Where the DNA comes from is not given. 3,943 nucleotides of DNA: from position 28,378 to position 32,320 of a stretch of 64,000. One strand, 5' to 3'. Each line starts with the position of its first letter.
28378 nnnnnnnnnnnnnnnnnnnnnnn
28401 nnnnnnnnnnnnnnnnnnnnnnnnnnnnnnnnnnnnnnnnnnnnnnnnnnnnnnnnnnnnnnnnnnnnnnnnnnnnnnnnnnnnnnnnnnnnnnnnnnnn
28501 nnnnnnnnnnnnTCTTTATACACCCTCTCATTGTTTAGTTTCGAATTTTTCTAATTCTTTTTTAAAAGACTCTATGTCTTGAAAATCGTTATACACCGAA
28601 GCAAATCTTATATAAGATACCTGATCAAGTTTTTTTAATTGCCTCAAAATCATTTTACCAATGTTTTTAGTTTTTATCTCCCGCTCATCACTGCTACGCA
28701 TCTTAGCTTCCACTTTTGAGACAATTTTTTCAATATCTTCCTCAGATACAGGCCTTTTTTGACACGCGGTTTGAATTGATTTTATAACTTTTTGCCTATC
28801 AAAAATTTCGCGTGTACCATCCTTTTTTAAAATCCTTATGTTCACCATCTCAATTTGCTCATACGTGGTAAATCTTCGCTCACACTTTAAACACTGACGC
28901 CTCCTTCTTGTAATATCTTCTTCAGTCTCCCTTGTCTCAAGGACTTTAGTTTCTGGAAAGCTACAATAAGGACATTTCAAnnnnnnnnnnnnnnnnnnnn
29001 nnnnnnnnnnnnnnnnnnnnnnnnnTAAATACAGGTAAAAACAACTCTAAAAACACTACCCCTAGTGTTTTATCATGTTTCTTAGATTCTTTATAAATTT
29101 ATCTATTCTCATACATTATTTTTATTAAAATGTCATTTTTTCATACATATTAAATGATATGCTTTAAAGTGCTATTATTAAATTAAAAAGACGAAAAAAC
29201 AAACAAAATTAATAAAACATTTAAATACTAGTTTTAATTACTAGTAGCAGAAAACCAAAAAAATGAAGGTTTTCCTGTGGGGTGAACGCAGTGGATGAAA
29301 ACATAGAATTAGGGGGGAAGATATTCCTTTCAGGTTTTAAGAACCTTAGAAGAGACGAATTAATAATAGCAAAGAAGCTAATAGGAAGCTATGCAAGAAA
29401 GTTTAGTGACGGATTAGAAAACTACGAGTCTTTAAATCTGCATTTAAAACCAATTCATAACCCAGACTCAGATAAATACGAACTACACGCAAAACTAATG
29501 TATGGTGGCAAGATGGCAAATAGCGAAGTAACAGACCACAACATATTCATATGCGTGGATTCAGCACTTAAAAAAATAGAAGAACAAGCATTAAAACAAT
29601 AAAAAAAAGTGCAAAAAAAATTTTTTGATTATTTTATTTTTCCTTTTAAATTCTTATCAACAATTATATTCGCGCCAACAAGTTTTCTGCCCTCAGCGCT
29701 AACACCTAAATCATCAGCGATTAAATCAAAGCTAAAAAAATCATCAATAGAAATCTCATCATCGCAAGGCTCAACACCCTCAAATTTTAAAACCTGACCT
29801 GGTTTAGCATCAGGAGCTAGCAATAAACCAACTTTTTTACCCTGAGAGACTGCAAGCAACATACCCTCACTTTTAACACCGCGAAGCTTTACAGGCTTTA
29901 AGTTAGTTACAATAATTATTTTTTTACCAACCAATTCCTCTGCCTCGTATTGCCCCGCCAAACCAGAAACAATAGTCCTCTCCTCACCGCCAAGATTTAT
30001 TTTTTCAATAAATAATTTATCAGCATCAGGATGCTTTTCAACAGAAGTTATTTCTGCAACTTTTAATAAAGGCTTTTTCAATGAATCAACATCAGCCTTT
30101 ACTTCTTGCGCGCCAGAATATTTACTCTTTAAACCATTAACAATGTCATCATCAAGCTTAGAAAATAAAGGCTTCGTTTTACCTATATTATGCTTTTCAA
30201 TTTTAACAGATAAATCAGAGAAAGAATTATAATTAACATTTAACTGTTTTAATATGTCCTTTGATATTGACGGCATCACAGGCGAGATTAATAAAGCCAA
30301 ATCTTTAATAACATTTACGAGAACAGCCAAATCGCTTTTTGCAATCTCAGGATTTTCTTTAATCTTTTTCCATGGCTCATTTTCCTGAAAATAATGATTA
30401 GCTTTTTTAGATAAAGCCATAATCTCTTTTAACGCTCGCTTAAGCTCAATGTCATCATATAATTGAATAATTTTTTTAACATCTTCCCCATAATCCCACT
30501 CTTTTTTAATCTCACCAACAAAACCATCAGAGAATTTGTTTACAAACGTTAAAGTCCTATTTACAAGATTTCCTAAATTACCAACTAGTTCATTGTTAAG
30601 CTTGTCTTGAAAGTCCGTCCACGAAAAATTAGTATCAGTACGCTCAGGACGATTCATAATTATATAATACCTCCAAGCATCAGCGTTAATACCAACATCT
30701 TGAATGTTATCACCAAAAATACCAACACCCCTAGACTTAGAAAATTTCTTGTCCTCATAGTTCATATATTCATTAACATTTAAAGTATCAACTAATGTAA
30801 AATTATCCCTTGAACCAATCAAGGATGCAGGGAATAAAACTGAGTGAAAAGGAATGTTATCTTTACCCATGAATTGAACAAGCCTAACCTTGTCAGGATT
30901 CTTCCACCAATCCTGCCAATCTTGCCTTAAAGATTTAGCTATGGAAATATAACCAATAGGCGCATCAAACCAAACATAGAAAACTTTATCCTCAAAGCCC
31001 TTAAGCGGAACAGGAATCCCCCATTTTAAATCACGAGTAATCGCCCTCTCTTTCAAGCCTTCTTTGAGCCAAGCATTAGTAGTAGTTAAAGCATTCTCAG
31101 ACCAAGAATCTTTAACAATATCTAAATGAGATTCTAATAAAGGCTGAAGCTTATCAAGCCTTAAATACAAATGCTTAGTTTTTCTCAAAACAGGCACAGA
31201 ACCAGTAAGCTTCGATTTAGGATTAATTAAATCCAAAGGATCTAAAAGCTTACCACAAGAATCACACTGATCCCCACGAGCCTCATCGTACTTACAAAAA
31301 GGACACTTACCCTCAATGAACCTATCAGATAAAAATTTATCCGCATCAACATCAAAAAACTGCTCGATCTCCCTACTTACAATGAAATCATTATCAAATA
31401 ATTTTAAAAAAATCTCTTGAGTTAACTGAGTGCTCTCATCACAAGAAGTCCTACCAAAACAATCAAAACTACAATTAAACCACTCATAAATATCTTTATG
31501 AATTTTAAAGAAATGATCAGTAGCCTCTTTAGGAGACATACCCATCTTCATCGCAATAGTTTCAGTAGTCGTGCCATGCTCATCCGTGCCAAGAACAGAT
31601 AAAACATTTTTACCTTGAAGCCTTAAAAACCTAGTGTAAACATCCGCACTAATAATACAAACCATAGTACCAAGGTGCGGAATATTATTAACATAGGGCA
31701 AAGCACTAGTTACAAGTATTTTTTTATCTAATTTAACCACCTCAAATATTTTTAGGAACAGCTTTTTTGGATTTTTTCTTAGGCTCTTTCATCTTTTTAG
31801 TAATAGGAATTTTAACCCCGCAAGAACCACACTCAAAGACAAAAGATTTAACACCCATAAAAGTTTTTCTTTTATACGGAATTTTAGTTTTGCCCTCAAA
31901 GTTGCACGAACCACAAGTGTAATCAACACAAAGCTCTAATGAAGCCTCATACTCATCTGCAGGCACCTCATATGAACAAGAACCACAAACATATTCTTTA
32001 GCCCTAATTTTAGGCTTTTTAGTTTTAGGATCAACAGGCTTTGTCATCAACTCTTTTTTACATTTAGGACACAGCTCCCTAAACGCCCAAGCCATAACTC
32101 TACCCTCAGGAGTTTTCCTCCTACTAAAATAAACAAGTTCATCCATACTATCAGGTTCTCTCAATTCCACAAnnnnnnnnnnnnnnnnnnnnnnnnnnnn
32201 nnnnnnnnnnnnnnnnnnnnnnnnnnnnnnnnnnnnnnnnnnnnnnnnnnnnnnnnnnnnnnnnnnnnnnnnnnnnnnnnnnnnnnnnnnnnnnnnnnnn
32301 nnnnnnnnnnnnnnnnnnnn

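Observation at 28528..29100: Bacterial-type NrdR repressor with tandem NrdR boxes controlling an archaeal nrdR-nrdJ operon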

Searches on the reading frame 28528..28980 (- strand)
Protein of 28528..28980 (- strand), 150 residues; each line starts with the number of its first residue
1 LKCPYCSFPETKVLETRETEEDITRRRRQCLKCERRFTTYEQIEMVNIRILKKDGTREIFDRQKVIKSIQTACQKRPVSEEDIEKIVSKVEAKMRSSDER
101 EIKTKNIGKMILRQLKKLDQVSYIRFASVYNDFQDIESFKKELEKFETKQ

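Call 3: search_protein_families(library=pfam, proteins=[window:28528-28980:-])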
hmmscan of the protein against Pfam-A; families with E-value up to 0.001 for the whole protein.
window:28528-28980:- (150 aa): 2 families
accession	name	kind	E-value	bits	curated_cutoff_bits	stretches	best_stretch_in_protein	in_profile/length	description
PF03477.21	ATP-cone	-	3.1e-22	79.3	25.8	1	49-135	2-87/88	ATP cone domain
PF22811.2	Zn_ribbon_NrdR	-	2.7e-16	59.7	27.2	1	1-41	1-42/42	Transcriptional repressor NrdR-like, N-terminal domain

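Call 4: search_protein_families(library=ncbifam, proteins=[window:28528-28980:-])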
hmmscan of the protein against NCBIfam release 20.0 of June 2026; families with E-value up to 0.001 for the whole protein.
window:28528-28980:- (150 aa): 3 families
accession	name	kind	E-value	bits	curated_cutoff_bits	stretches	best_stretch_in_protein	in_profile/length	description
TIGR00244.1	TIGR00244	equivalog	5e-53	179.1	124.65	1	1-145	1-146/147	transcriptional regulator NrdR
NF006732.0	PRK09263.1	equivalog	7.1e-06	24.7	657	1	48-139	3-93/712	anaerobic ribonucleoside-triphosphate reductase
NF009028.0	PRK12364.1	equivalog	0.00042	18.4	1377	1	49-121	2-78/842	ribonucleoside-diphosphate reductase subunit alpha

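Call 48: search_solved_structures(query=window:28531-28980:-, show_alignments=2)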
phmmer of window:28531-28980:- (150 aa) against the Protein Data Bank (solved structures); distinct sequences matched with E-value up to 0.001: 5.
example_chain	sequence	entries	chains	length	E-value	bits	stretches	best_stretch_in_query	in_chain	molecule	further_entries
9fzf_A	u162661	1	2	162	1.3e-40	142.1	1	1-149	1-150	Transcriptional repressor NrdR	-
9fvr_A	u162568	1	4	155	1.5e-40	141.9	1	1-147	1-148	Transcriptional repressor NrdR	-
9fxk_A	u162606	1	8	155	1.7e-40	141.7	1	1-147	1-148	Transcriptional repressor NrdR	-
9gex_A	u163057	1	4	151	2.9e-40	141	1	1-147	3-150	Transcriptional repressor NrdR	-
7p37_A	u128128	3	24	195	4.9e-33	117.6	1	1-144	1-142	Transcriptional repressor NrdR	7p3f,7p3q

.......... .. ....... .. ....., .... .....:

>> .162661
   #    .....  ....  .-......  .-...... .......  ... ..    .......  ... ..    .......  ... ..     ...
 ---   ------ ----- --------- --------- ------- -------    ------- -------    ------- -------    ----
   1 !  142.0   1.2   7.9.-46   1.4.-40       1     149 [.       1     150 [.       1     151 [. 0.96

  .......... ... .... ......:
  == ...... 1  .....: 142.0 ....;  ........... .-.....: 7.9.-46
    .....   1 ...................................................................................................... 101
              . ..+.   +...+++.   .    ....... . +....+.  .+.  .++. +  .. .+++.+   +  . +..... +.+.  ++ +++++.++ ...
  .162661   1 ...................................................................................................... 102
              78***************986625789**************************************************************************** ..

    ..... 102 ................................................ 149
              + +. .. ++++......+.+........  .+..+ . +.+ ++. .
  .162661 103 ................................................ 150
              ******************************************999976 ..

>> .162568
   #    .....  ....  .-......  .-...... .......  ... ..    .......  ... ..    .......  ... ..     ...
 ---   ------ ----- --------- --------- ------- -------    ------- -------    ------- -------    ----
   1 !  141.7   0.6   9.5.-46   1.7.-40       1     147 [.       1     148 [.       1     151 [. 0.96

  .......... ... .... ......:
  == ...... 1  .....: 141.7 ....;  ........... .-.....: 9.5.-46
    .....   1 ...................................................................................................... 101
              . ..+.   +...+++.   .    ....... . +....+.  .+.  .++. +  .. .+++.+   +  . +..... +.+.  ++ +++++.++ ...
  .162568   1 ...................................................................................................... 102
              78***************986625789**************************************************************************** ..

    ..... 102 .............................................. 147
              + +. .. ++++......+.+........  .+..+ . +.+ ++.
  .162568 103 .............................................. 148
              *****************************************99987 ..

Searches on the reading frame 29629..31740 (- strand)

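Call 3: search_protein_families(library=pfam, proteins=[window:29629-31740:-])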
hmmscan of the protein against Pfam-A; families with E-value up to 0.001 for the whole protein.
window:29629-31740:- (703 aa): 5 families
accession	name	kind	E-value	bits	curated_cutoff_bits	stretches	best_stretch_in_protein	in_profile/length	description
PF09334.17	tRNA-synt_1g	-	7.2e-147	489.7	20.1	1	8-397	1-391/391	tRNA synthetases class I (M)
PF01588.26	tRNA_bind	-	8.3e-29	100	27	1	559-645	1-90/96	Putative tRNA binding domain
PF19303.5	Anticodon_3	-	2.6e-15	57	23.5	1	419-545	20-151/152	Anticodon binding domain of methionyl tRNA ligase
PF00133.28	tRNA-synt_1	-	1.8e-11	43.9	22.7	1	9-246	26-245/414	tRNA synthetases class I (I, L, M and V)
PF08264.19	Anticodon_1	-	6.4e-08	33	25.1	1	420-500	11-93/148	Anticodon-binding domain of tRNA ligase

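Call 4: search_protein_families(library=ncbifam, proteins=[window:29629-31740:-])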
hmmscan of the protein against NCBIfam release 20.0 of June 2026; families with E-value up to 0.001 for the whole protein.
window:29629-31740:- (703 aa): 24 families
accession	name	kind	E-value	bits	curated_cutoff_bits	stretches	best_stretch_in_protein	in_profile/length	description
NF001100.0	PRK00133.1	equivalog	7.6e-219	728.6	587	1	5-650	4-674/676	methionine--tRNA ligase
TIGR00398.1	metG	equivalog_domain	2.9e-165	551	336.35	1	8-530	1-530/530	methionine--tRNA ligase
NF008900.0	PRK12267.1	equivalog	1.7e-109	367.1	598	1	5-644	3-639/648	methionine--tRNA ligase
NF008860.0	PRK11893.2-2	equivalog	1.1e-32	113.7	761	2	10-270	5-263/583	methionine--tRNA ligase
TIGR00399.1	metG_C_term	equivalog_domain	5.2e-31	107.3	116.65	1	544-647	29-134/139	methionine--tRNA ligase subunit beta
NF008859.0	PRK11893.2-1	equivalog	1.1e-27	97.2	553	1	7-380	3-376/498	methionine--tRNA ligase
NF008863.0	PRK11893.2-5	equivalog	1.6e-24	86.4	551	1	5-503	4-487/531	methionine--tRNA ligase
TIGR00396.1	leuS_bact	equivalog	6.4e-19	67.6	548.4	2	6-147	29-175/843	leucine--tRNA ligase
TIGR00395.1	leuS_arch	equivalog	2.9e-17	62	648.5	2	270-548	563-828/938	leucine--tRNA ligase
NF008957.0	PRK12300.1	subfamily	3.7e-17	61.6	677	2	6-83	32-109/946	leucine--tRNA ligase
NF007492.0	PRK10089.1-1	equivalog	9.4e-17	60.9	150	1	555-644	10-100/110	tRNA-binding protein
NF008861.0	PRK11893.2-3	equivalog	6.6e-12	44.8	633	2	6-177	5-180/496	methionine--tRNA ligase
NF009687.0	PRK13208.1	equivalog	1.6e-10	39.9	738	1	15-72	47-105/801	valine--tRNA ligase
TIGR00472.1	pheT_bact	equivalog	3.4e-10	38.8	402.65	1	550-632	35-124/798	phenylalanine--tRNA ligase subunit beta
TIGR00392.1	ileS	equivalog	4.2e-10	38.5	621.4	1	331-552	610-837/861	isoleucine--tRNA ligase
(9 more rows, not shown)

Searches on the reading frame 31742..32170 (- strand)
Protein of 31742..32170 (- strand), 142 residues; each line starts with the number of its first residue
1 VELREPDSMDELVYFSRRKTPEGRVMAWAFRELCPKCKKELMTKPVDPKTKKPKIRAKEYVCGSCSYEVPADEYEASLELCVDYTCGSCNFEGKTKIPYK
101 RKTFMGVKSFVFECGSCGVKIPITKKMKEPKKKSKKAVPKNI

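Call 3: search_protein_families(library=pfam, proteins=[window:31742-32170:-])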
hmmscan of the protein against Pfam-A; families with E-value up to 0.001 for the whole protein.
window:31742-32170:- (142 aa): 1 family
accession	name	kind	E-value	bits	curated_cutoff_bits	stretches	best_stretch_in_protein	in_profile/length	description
PF08996.15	zf-DNA_Pol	-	0.00088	19.5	25.7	0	33-82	18-69/186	DNA Polymerase alpha zinc finger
